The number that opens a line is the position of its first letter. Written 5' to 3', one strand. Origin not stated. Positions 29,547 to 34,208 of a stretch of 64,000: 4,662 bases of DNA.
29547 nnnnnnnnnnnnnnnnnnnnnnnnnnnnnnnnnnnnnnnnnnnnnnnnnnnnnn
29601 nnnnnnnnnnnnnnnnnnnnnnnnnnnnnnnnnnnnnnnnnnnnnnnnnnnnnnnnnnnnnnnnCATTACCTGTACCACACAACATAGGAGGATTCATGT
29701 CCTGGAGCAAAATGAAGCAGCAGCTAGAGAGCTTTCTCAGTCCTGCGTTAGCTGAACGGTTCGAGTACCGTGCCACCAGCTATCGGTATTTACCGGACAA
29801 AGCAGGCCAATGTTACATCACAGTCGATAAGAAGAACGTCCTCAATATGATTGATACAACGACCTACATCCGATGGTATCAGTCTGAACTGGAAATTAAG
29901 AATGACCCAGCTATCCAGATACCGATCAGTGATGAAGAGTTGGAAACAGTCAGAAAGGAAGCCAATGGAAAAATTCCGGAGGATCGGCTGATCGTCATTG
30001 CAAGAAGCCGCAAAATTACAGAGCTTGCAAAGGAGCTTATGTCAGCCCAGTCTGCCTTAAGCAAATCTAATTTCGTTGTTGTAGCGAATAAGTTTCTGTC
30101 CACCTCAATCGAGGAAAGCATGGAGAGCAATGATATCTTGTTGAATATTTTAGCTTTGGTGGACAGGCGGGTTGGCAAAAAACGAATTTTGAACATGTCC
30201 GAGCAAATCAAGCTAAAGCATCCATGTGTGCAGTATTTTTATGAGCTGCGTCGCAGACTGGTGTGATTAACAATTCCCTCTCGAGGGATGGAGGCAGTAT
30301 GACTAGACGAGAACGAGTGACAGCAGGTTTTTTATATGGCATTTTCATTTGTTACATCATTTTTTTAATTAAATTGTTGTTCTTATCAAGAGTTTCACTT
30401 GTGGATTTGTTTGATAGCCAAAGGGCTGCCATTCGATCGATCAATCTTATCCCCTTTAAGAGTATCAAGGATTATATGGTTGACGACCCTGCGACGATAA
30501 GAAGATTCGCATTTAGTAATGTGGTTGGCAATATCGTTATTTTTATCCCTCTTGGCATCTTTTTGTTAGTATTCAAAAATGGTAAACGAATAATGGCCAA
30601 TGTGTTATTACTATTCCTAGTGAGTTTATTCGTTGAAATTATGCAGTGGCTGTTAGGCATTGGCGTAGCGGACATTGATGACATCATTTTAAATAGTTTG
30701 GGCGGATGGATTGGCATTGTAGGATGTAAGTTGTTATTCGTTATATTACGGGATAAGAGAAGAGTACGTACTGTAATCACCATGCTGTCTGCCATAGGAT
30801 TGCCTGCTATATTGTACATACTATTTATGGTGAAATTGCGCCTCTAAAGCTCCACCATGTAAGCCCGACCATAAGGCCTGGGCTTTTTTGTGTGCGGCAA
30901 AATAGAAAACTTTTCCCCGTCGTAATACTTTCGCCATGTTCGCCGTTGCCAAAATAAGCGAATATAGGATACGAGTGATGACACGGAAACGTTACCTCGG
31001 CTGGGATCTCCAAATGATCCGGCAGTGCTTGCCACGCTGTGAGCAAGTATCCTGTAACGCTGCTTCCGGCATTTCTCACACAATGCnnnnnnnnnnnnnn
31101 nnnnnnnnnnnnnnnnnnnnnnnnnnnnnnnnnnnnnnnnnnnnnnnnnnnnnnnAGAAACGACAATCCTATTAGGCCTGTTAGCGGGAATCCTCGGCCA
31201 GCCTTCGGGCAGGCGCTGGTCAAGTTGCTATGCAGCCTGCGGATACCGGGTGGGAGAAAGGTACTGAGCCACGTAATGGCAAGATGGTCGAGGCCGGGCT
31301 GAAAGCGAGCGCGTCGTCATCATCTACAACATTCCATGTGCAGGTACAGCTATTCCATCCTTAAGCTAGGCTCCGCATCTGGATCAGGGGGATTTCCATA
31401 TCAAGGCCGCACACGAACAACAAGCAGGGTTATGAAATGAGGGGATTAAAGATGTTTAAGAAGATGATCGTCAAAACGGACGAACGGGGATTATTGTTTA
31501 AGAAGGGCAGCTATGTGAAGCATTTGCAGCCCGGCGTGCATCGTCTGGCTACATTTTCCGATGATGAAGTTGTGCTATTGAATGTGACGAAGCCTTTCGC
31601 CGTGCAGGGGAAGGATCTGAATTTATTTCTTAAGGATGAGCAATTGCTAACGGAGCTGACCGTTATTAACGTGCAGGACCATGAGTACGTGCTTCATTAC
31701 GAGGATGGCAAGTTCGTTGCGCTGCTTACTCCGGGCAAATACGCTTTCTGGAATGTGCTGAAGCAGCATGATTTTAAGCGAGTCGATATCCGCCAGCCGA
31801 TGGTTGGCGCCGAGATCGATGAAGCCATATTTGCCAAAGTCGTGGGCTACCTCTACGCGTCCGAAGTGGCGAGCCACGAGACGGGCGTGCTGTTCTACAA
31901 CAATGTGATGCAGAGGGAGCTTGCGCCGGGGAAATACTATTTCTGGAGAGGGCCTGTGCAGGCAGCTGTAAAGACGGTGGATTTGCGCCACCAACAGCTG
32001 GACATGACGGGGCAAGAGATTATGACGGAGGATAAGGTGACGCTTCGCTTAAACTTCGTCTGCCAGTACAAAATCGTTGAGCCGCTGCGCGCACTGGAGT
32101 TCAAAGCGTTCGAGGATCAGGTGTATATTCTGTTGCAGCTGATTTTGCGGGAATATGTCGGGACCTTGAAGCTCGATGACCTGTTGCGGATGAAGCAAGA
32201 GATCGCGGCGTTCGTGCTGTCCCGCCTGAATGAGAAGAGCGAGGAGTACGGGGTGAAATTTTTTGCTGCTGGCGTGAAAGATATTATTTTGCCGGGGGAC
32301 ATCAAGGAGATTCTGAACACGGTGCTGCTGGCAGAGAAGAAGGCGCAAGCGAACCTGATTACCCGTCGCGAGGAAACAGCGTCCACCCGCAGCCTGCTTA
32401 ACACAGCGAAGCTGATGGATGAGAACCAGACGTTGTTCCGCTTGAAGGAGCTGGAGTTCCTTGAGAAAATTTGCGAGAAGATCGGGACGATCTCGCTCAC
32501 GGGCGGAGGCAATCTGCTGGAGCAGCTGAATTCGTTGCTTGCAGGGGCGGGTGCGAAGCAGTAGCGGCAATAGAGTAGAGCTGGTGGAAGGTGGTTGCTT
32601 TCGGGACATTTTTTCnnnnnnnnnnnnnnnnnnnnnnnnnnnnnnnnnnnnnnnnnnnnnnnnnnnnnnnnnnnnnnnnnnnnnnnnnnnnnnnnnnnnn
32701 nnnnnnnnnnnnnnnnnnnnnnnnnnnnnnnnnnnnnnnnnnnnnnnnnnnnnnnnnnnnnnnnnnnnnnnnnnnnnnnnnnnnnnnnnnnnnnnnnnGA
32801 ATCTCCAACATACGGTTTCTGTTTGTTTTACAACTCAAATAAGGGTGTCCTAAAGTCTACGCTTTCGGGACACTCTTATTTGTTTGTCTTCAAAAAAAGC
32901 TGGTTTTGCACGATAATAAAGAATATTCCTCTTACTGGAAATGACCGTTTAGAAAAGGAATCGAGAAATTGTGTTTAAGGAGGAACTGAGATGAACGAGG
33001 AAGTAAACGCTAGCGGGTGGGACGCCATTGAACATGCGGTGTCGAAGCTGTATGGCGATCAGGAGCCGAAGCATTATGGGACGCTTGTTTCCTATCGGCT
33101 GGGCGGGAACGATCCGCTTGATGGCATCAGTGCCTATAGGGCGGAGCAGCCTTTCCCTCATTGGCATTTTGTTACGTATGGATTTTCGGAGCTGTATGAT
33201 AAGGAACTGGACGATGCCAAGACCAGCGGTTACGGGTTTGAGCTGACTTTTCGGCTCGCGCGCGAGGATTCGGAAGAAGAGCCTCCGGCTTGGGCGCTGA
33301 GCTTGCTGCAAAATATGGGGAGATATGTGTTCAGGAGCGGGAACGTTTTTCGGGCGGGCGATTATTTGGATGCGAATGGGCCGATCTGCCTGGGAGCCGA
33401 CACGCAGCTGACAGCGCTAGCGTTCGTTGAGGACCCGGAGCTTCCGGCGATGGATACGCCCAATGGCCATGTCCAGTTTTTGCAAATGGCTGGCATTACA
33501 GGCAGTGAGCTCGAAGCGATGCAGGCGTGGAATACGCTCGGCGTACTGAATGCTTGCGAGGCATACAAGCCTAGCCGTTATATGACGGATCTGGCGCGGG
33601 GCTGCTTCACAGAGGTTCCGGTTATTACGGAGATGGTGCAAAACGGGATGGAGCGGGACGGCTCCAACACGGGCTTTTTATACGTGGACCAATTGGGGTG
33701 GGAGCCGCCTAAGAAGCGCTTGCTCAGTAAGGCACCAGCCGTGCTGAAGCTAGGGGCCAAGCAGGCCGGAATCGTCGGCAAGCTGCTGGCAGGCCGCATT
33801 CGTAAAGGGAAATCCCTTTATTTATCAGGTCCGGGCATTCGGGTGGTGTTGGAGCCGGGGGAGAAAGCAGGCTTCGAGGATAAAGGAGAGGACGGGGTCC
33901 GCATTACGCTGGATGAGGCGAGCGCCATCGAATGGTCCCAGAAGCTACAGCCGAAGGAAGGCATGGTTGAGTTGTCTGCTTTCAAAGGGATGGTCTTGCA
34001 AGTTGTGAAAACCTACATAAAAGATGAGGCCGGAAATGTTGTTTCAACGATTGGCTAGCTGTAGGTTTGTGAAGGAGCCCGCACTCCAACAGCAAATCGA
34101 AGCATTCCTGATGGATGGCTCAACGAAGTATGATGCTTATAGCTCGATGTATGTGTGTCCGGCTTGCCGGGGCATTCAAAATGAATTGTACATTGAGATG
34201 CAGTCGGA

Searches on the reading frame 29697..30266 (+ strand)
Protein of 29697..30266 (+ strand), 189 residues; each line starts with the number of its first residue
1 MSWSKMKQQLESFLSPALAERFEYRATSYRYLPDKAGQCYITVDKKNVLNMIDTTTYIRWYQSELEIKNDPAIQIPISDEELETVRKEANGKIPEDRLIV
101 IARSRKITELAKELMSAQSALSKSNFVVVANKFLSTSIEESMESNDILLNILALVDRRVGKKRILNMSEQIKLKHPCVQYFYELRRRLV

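Call 17: search_protein_families(library=pfam, proteins=[window:29697-30266:+], max_evalue=0.0001)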
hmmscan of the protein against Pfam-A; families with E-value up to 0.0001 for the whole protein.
window:29697-30266:+ (189 aa): 1 family
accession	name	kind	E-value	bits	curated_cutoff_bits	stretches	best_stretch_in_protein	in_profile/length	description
PF25753.1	SF0329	-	6.1e-64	215.6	27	1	2-185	1-164/165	SF0329 protein family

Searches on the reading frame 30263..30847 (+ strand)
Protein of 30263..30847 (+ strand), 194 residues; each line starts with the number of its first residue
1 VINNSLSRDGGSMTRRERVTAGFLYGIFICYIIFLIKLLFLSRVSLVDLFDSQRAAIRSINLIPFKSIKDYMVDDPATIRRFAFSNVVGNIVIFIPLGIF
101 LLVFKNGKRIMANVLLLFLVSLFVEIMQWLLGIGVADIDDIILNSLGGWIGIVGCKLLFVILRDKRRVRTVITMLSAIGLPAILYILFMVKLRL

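Call 17: search_protein_families(library=pfam, proteins=[window:30263-30847:+], max_evalue=0.0001)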
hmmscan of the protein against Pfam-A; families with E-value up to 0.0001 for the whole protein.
window:30263-30847:+ (194 aa): 1 family
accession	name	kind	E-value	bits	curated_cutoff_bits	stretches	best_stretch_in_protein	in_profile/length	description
PF04892.17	VanZ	-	5.9e-26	92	30.1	1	28-158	1-125/126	VanZ like family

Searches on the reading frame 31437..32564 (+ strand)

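Call 17: search_protein_families(library=pfam, proteins=[window:31437-32564:+], max_evalue=0.0001)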
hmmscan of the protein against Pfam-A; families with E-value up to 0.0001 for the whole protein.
window:31437-32564:+ (375 aa): 1 family
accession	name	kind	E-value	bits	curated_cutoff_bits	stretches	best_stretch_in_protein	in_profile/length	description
PF01145.31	Band_7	-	9.3e-24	84.9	23.6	1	146-313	5-175/176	SPFH domain / Band 7 family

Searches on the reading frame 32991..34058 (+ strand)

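Call 17: search_protein_families(library=pfam, proteins=[window:32991-34058:+], max_evalue=0.0001)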
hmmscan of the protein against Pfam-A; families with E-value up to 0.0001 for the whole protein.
window:32991-34058:+ (355 aa): 1 family
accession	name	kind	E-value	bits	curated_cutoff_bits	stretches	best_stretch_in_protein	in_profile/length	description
PF05076.18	SUFU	-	1.2e-39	136.4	25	1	39-203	1-171/172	Suppressor of fused protein (SUFU)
